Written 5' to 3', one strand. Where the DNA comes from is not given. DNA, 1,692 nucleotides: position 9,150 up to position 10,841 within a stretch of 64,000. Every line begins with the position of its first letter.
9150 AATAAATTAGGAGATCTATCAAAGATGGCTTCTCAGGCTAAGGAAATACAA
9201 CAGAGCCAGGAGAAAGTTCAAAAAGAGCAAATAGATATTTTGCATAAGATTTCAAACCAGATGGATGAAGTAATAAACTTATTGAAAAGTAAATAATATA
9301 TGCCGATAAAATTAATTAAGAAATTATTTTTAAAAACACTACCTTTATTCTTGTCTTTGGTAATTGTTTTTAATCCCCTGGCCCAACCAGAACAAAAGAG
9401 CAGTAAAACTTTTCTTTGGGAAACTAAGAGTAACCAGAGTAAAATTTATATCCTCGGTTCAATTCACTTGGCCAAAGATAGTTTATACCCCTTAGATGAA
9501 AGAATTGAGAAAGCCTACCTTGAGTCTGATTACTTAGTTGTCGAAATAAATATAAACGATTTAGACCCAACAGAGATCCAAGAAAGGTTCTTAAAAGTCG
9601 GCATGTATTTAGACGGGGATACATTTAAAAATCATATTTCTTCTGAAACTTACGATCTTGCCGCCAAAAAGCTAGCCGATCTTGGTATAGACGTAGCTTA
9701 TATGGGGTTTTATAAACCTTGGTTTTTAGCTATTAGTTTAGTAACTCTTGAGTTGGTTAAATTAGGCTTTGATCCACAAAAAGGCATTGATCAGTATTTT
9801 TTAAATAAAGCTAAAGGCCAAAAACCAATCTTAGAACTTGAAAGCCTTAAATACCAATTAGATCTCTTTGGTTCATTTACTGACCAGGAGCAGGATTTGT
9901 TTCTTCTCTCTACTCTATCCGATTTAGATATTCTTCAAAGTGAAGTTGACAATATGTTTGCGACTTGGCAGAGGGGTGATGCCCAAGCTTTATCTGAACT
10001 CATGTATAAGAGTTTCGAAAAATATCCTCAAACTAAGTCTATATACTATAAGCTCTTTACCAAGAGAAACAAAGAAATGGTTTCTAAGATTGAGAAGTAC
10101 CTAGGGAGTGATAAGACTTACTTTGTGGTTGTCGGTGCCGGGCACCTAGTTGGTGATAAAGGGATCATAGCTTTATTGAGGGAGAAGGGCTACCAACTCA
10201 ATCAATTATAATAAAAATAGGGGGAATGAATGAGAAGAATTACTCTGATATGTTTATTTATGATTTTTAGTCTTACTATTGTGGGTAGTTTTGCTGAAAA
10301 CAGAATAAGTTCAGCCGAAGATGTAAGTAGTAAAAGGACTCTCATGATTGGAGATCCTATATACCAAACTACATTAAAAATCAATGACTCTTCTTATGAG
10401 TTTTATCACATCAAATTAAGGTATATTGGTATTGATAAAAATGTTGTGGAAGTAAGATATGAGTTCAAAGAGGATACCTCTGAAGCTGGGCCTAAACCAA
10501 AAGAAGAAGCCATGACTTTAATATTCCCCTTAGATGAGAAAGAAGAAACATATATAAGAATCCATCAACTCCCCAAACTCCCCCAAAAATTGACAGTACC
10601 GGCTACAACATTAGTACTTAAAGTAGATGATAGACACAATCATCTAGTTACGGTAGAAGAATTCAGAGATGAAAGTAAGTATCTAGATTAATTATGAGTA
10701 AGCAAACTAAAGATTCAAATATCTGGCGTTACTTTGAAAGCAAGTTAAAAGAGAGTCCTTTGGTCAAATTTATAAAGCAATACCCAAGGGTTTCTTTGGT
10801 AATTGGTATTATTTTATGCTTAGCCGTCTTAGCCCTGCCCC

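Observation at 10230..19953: ~10-kb block of small lineage-specific secreted/membrane genes ending at tRNA-Phe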

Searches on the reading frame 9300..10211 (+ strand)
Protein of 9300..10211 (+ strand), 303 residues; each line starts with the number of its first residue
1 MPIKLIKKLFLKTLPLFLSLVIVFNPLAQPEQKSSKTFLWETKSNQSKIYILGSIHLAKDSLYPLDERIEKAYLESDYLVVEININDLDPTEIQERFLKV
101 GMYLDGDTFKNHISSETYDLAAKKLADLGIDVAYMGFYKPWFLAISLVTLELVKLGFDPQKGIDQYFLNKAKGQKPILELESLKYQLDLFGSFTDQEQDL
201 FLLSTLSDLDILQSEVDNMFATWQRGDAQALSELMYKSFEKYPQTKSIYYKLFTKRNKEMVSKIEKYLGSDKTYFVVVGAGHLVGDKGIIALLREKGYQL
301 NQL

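Call 9: find_encoding_contigs(protein=window:9300-10211:+, flank=10000, max_places=10)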
Protein window:9300-10211:+ (303 aa): 6 contigs read that carry it; 3 places shown.
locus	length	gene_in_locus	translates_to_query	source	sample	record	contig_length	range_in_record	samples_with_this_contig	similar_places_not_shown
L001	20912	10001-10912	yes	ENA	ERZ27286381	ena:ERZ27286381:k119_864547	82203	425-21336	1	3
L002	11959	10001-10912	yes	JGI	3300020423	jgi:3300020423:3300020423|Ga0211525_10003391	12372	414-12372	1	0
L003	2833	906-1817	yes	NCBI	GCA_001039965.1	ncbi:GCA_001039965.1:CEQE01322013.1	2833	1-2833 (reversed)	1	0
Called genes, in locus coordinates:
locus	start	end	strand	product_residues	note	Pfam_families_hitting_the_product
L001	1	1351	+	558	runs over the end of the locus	PF02776:TPP_enzyme_N, PF00205:TPP_enzyme_M, PF02775:TPP_enzyme_C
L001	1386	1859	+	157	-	PF01842:ACT, PF13291:ACT_4 (weak), PF22629:ACT_AHAS_ss, PF13710:ACT_5, PF10369:ALS_ss_C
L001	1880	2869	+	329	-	PF07991:KARI_N, PF01450:KARI_C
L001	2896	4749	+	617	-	PF11832:DUF3352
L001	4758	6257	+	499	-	PF00682:HMGL-like, PF22617:HCS_D2, PF08502:LeuA_dimer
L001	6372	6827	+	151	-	-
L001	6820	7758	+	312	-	PF08501:Shikimate_dh_N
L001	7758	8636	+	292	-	PF06750:A24_N_bact, PF01478:Peptidase_A24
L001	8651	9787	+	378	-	PF01264:Chorismate_synt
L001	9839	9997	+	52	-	-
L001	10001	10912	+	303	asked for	PF01963:TraB_PrgY_gumN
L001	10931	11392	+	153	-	-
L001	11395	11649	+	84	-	-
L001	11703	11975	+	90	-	-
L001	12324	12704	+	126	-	PF00072:Response_reg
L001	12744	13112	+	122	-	PF07238:PilZ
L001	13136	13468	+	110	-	-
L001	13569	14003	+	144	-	-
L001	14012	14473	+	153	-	-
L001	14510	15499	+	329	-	-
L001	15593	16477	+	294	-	PF00685:Sulfotransfer_1, PF13469:Sulfotransfer_3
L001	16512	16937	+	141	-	-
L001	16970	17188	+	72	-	-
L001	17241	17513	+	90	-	-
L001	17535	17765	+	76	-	-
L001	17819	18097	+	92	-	-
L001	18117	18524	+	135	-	-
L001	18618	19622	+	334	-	PF07661:MORN_2 (faint)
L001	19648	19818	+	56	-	-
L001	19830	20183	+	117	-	PF07238:PilZ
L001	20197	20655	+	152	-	-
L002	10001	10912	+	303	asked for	PF01963:TraB_PrgY_gumN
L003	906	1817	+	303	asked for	PF01963:TraB_PrgY_gumN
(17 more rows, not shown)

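Call 10: search_protein_families(library=pfam, max_evalue=0.01, proteins=[window:9300-10211:+])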
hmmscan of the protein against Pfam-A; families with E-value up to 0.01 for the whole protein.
window:9300-10211:+ (303 aa): 1 family
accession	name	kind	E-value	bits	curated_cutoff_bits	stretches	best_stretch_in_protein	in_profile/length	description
PF01963.22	TraB_PrgY_gumN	-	1.3e-68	232.2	26.8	1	38-301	1-262/263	TraB/PrgY/gumN family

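Call 12: find_homologous_proteins(query=window:9300-10211:+, max_evalue=1e-20)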
Query window:9300-10211:+ (303 aa): 841 proteins with E <= 1e-20 among 2947 candidates; the best 120 are listed.
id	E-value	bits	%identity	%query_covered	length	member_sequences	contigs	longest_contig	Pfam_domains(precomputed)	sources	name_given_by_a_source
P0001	5.0e-103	363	54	96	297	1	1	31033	PF01963.23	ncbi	-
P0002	2.6e-95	337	54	92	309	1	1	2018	PF01963.23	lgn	-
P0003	8.8e-95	336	55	89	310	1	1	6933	PF01963.23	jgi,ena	-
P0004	2.9e-94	334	54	96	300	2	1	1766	PF01963.23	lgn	-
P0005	3.8e-94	334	54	91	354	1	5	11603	PF01963.23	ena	-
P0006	3.1e-93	331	54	93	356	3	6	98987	PF01963.23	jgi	-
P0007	7.0e-93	329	54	89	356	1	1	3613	PF01963.23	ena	-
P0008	7.1e-93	329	50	98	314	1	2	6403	PF01963.23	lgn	-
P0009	2.5e-92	328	50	97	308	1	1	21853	PF01963.23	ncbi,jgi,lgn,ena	-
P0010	5.4e-92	326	53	93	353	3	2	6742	PF01963.23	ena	-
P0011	9.1e-92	326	54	92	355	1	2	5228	PF01963.23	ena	-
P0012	4.3e-91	324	54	89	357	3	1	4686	PF01963.23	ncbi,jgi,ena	-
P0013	8.8e-91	323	51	98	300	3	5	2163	PF01963.23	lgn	-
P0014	9.4e-91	322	52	89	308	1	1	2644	PF01963.23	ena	-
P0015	1.0e-90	322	55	89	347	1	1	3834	PF01963.23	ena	-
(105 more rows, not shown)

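Call 13: find_encoding_contigs(protein=P0001, flank=10000, max_places=3)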
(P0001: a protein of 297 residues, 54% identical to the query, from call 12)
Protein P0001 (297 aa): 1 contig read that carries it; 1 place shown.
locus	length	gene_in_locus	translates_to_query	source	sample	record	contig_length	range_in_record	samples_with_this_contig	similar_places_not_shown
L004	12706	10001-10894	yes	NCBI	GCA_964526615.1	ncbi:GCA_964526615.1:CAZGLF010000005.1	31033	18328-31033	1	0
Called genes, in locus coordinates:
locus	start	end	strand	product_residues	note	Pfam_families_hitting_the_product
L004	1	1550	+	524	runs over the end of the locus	PF00682:HMGL-like, PF22617:HCS_D2, PF08502:LeuA_dimer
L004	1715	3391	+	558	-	PF02776:TPP_enzyme_N, PF00205:TPP_enzyme_M, PF02775:TPP_enzyme_C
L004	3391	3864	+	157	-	PF01842:ACT, PF13291:ACT_4 (weak), PF22629:ACT_AHAS_ss, PF13710:ACT_5, PF10369:ALS_ss_C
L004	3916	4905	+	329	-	PF00670:AdoHcyase_NAD (weak), PF07991:KARI_N, PF01450:KARI_C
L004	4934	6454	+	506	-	PF00682:HMGL-like, PF22617:HCS_D2, PF08502:LeuA_dimer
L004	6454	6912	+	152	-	-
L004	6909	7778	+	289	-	PF08501:Shikimate_dh_N, PF18317:SDH_C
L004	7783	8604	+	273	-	PF06750:A24_N_bact, PF01478:Peptidase_A24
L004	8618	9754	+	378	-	PF01264:Chorismate_synt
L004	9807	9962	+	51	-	-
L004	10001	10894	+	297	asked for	PF01963:TraB_PrgY_gumN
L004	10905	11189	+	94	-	-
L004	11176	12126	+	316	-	PF04338:DUF481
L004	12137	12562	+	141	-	-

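Call 14: find_encoding_contigs(protein=P0006, flank=10000, max_places=3)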
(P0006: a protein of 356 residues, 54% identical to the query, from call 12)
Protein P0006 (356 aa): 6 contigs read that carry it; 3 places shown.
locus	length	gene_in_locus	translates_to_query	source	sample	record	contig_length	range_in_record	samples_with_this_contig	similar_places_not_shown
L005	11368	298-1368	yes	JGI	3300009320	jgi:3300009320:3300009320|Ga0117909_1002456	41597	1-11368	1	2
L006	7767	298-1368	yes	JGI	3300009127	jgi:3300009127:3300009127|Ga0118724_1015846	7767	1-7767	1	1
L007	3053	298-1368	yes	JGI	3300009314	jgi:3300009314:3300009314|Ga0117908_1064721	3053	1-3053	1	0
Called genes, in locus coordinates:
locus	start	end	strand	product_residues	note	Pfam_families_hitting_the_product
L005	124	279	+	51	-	-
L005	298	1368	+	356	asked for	PF01963:TraB_PrgY_gumN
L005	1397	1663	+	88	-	-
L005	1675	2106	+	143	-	-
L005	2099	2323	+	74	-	PF09413:DUF2007 (weak)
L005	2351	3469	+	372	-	PF00070:Pyr_redox (faint), PF01266:DAO, PF02254:TrkA_N (weak), PF03486:HI0933_like (faint), PF07992:Pyr_redox_2 (faint), PF13450:NAD_binding_8 (weak), PF13738:Pyr_redox_3 (faint)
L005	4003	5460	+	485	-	PF15902:Sortilin-Vps10 (faint)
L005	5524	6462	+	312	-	PF04055:Radical_SAM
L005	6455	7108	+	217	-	PF01168:Ala_racemase_N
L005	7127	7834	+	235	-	PF00753:Lactamase_B, PF23023:Anti-Pycsar_Apyc1 (weak), PF12706:Lactamase_B_2 (weak)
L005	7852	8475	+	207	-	-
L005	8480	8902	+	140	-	-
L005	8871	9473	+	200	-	PF02245:Pur_DNA_glyco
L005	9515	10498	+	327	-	PF01171:ATP_bind_3, PF09179:TilS (weak)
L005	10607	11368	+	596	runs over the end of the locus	PF00004:AAA, PF07724:AAA_2 (faint), PF07728:AAA_5, PF17862:AAA_lid_3, PF01434:Peptidase_M41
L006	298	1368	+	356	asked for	PF01963:TraB_PrgY_gumN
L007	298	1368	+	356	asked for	PF01963:TraB_PrgY_gumN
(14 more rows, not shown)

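Call 23: find_related_loci(query=A1, collection=genome_contigs, flank=10000)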
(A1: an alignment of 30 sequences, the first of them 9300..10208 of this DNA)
Query A1 (303 aa) in genome_contigs; peptide patterns used: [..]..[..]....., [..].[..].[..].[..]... (x = any residue, [..] = any of these).
416 stretches matched a pattern; 384 encode a relative of the query (tblastn E <= 1e-3); the best 80 are kept; 80 distinct loci.
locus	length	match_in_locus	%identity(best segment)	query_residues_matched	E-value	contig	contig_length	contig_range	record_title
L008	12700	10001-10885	54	12-303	2e-108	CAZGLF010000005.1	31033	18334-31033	MAG TPA_asm: uncultured Planctomycetia bacterium isolate SRP141376_co2_388 genome assembly, contig: NODE_3187_length_310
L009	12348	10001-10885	48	8-303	6e-95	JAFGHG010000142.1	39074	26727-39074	MAG: Candidatus Omnitrophota bacterium isolate Zod_Metabat.1444 k87_9697637, whole genome shotgun sequence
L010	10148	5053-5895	52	23-302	1e-94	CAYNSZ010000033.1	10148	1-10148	MAG TPA_asm: uncultured Planctomycetia bacterium isolate SRP080215_co1_130 genome assembly, contig: NODE_7669_length_101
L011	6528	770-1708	47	1-303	8e-93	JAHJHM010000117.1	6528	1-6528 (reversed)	MAG: Candidatus Omnitrophota bacterium isolate Modern_marine_planktonic.mb.3 Modern_marine_plank.mb.3_k141_347110, whole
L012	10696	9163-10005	48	26-303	4e-90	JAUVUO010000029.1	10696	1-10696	MAG: Candidatus Omnitrophota bacterium isolate CSMAG_794 CSMAG_794_k127_3398696_length_10696_cov_13.2168, whole genome s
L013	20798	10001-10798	49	38-303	7e-88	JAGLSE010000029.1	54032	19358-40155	MAG: Candidatus Omnitrophota bacterium isolate RS_9_43 ROV157_9.bin.43.fa_29, whole genome shotgun sequence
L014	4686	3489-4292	54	35-303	2e-88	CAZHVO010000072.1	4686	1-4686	MAG TPA_asm: uncultured Planctomycetia bacterium isolate SRP178699_co2_518 genome assembly, contig: NODE_23508_length_46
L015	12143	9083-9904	51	29-303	3e-87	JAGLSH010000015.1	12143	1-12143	MAG: Candidatus Omnitrophota bacterium isolate RS_9_46 ROV157_9.bin.46.fa_15, whole genome shotgun sequence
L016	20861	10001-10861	46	16-303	3e-86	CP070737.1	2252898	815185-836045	MAG: Nitrospiraceae bacterium isolate bin398 chromosome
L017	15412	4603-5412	49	33-303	1e-85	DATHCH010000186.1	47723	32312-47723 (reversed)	MAG TPA_asm: Thermodesulfobacteriota bacterium isolate SMAG_U12362 k141_2302775, whole genome shotgun sequence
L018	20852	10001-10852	48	16-303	7e-84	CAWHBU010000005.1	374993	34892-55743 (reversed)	MAG: uncultured delta proteobacterium isolate MFD03726.bin.2.155 genome assembly, contig: contig_11286, whole genome sho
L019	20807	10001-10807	51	34-303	1e-83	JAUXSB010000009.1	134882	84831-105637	MAG: Candidatus Omnitrophota bacterium isolate C12_metabat.bin.33_sub C12_k141_10559, whole genome shotgun sequence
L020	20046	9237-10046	49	33-303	4e-83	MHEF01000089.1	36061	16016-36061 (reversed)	MAG: Nitrospirae bacterium RBG_13_39_12 RBG_13_scaffold_2957, whole genome shotgun sequence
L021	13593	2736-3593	45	16-303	7e-82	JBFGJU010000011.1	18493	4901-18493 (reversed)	MAG: Thermodesulfovibrionales bacterium isolate Mix_sand03.2021.01.D.26 k141_625957_length_18493_cov_10.5776, whole geno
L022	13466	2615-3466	46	16-303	6e-82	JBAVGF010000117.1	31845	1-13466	MAG: Thermodesulfobacteriota bacterium isolate MFD06953_ilm_asm_bin13 k127_272949, whole genome shotgun sequence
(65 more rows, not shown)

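Call 37: search_protein_families(library=ncbifam, max_evalue=0.01, proteins=[L001:14510-15496:+])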
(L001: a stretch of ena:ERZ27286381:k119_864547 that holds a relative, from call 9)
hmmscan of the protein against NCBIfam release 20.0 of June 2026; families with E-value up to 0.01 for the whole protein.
L001:14510-15496:+ (329 aa): 1 family
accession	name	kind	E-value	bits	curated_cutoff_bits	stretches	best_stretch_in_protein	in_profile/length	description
NF050058.1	e_dPHAscl_type1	hypoth_equivalog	3e-08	33.5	150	1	181-262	69-147/276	extracellular catalytic domain type 1 short-chain-length polyhydroxyalkanoate depolymerase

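Call 39: search_protein_families(library=padloc, max_evalue=0.01, proteins=[L001:14510-15496:+])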
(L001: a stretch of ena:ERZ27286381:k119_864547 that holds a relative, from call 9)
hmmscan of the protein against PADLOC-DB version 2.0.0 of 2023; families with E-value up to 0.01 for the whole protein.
L001:14510-15496:+ (329 aa): 0 families

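Call 98: search_solved_structures(query=L001:14510-15496:+, max_evalue=0.01)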
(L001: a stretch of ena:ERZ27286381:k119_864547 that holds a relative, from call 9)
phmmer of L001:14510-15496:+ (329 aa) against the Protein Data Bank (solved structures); distinct sequences matched with E-value up to 0.01: 0.
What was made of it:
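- On Alpha/beta-hydrolase esterase (Abhydrolase_2 / PHA-depolymerase-like): There is no PDB sequence hit (call 98).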

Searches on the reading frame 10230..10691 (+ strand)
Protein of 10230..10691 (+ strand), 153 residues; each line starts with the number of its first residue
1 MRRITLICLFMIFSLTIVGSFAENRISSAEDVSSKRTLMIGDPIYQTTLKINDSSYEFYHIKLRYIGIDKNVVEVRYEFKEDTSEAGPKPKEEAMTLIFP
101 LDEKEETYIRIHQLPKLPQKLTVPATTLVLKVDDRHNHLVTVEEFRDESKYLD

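Call 4: search_protein_families(library=pfam, max_evalue=0.01, proteins=[window:10230-10691:+])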
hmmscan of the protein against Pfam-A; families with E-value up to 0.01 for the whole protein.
window:10230-10691:+ (153 aa): 0 families

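Call 34: search_protein_families(library=ncbifam, alignment_id=A3, max_evalue=0.01)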
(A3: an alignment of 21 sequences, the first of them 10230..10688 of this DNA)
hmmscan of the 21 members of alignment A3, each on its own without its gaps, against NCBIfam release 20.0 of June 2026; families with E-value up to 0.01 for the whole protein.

A. member 1, window:10230-10688:+ (153 aa): 0 families

B. families by the number of members that match (of 21 scanned): 103 families (the first 25 are shown)
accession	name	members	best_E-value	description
NF047433.1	Lepto_7_Nterm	2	2.3e-09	LA_0442/LA_0875 N-terminal domain-containing protein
TIGR02266.1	gmx_TIGR02266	2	1.1e-08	TIGR02266 family protein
NF041881.1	PTPDL_fam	2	1.6e-06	PTPDL family protein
TIGR01387.1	cztR_silR_copR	1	7.6e-24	heavy metal response regulator transcription factor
NF008199.0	PRK10955.1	1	6.3e-22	envelope stress response regulator transcription factor CpxR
NF053854.1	RespRegPhoBBctds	1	1.4e-21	two-component system response regulator PhoB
NF012023.0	PRK15479.1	1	1.5e-21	transcriptional regulator TctD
NF040534.1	resp_reg_YycF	1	8.3e-21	response regulator YycF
NF007346.1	PRK09836.1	1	9.2e-21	copper/silver response regulator transcription factor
NF012227.0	AdeR_RR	1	1.8e-20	efflux system response regulator transcription factor AdeR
NF008567.0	PRK11517.1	1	1.8e-20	response regulator transcription factor HprR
NF041733.1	resp_reg_CseB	1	2e-20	two-component system response regulator CseB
NF045944.1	ResRegRpaBCyano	1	3.1e-20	response regulator transcription factor RpaB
NF007135.0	PRK09581.1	1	5.6e-20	PleD family two-component system response regulator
NF033117.2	vanR_ACDEGLN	1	3.6e-19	VanR-ABDEGLN family response regulator transcription factor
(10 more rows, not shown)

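Call 35: search_protein_families(library=padloc, alignment_id=A3, max_evalue=0.01)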
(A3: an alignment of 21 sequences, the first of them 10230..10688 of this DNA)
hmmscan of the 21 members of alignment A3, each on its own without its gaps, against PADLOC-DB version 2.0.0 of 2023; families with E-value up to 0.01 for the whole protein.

A. member 1, window:10230-10688:+ (153 aa): 0 families

B. families by the number of members that match (of 21 scanned): 4 families
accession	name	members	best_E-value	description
PDLC04726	PDC-M60C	1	2e-05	-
PDLC04725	PDC-M60B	1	0.0001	-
PDLC04055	PD-T4-6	1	0.0017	-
PDLC00405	SduA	1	0.0017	DUF4263 domain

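Call 36: search_protein_families(library=phrogs, alignment_id=A3, max_evalue=0.01)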
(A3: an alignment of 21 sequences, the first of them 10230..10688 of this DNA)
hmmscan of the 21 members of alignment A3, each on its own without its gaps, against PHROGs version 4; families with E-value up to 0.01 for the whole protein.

A. member 1, window:10230-10688:+ (153 aa): 0 families

B. families by the number of members that match (of 21 scanned): 14 families
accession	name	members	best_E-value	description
phrog_731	-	1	1.1e-27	-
phrog_37855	-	1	1.2e-18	-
phrog_5982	-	1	3.4e-17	-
phrog_20458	-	1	6e-15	-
phrog_8436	-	1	1.1e-10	-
phrog_8032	-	1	3.1e-09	-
phrog_8810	-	1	7e-08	-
phrog_31852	-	1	1.6e-07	-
phrog_1788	-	1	2.2e-07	-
phrog_23817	-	1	2.7e-07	-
phrog_38854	-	1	5.1e-05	-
phrog_3135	-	1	0.00049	-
phrog_14084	-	1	0.0082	-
phrog_2990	-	1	0.0091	-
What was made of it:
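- Tried and rejected: The PHROG hits are unannotated families and were not pursued (call 36).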

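Call 37: search_protein_families(library=ncbifam, max_evalue=0.01, proteins=[window:10230-10688:+])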
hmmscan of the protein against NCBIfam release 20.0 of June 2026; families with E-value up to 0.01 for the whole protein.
window:10230-10688:+ (153 aa): 0 families

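Call 53: search_protein_families(library=pfam, max_evalue=5, proteins=[window:10230-10688:+])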
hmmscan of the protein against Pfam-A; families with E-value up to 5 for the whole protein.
window:10230-10688:+ (153 aa): 2 families
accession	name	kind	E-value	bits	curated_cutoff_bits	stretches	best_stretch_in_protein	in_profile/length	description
PF16339.10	DUF4969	-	0.038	14.8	31.4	1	2-48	4-51/79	Domain of unknown function (DUF4969)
PF17531.7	O_Spanin_T7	-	0.23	11.9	25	1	5-41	10-46/59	Spanin, outer lipoprotein subunit T7-like virus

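Call 61: predict_structure(protein=window:10230-10688:+)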
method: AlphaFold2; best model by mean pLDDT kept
length: 153 residues; sequences in the alignment: 1
mean_pLDDT: 75.5   pTM: 0.64
mean pLDDT of the five models: 75.5, 74.4, 46.7, 39.7, 33.3
residues with pLDDT >= 90: 48; 70-90: 56; 50-70: 28; < 50: 21
segments of 3 or more residues with pLDDT < 50: 13-16, 18-30
pLDDT, mean of each block of 10 residues (from residue 1): 58 46 39 76 89 78 92 93 71 93 92 83 83 75 72 48
secondary structure, 60 per line:
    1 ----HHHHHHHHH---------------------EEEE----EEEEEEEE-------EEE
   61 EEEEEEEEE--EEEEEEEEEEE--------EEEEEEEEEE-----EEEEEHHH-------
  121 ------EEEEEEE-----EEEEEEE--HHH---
elements in order: H5-13 E35-38 E43-50 E58-69 E72-82 E91-100 E106-110 E127-133 E139-145

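Call 67: fold_search(model_id=the predicted structure, library=pdb)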
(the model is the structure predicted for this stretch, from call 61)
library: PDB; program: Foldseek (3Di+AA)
matches with E <= 10: 520; with E <= 0.001: 0
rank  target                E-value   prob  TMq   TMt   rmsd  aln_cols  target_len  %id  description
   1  9kgz                  3.0e-02  0.98  0.29  0.35  10.2       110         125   10  Crystal structure of a de novo designed monomeric mainly-beta protein B10 (monoclinic) (released 2025-07-02)
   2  9kgy_A                6.6e-02  0.93  0.28  0.33   9.8       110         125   12  Crystal structure of a de novo designed monomeric mainly-beta protein B10 (orthorhombic) (released 2025-07-02)
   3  7zkg_A                1.4e-01  0.60  0.27  0.18  12.6       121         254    6  C-Methyltransferase PsmD from Streptomyces griseofuscus with bound cofactor (crystal form 2) (released 2022-12-28)
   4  7zgt_B                2.3e-01  0.12  0.18  0.13  13.4       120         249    8  C-Methyltransferase PsmD from Streptomyces griseofuscus (apo form) (released 2022-12-28)
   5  5fxy_A                2.4e-01  0.30  0.26  0.14  11.2       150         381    9  Structure of the human RBBP4:MTA1(464-546) complex (released 2016-05-18)
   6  3cqn_A                2.5e-01  0.30  0.29  0.27  14.4       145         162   10  Crystal Structure of the Lipocalin domain of Violaxanthin de-epoxidase (VDE) at pH7 (released 2009-04-21)
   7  4bqu_A                2.7e-01  0.44  0.28  0.28  11.8       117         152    9  Japanin from Rhipicephalus appendiculatus bound to cholesterol: Orthorhombic crystal form (released 2014-06-18)
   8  3fiq_B                2.8e-01  0.21  0.24  0.23  15.2       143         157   11  Odorant Binding Protein OBP1 (released 2009-05-19)
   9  4bqu_B                3.0e-01  0.47  0.27  0.28  13.5       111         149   10  Japanin from Rhipicephalus appendiculatus bound to cholesterol: Orthorhombic crystal form (released 2014-06-18)
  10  6c23_N                3.1e-01  0.60  0.30  0.14   8.6       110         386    7  Cryo-EM structure of PRC2 bound to cofactors AEBP2 and JARID2 in the Compact Active State (released 2018-01-24)
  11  4gda_A                3.1e-01  0.38  0.30  0.35   9.0       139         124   12  Circular Permuted Streptavidin A50/N49 (released 2013-06-05)
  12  7zkg_B                3.5e-01  0.25  0.24  0.16  13.0       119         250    7  C-Methyltransferase PsmD from Streptomyces griseofuscus with bound cofactor (crystal form 2) (released 2022-12-28)
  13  2y1z_B                3.7e-01  0.25  0.21  0.32  14.9       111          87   10  Human alphaB Crystallin ACD R120G (released 2011-03-02)
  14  7zgt_A                3.9e-01  0.20  0.24  0.16  11.4       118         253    8  C-Methyltransferase PsmD from Streptomyces griseofuscus (apo form) (released 2022-12-28)
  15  7ah9_5B               3.9e-01  0.09  0.19  0.07  26.3       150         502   10  Substrate-engaged type 3 secretion system needle complex from Salmonella enterica typhimurium - SpaR state 1 (released 2021-03-17)
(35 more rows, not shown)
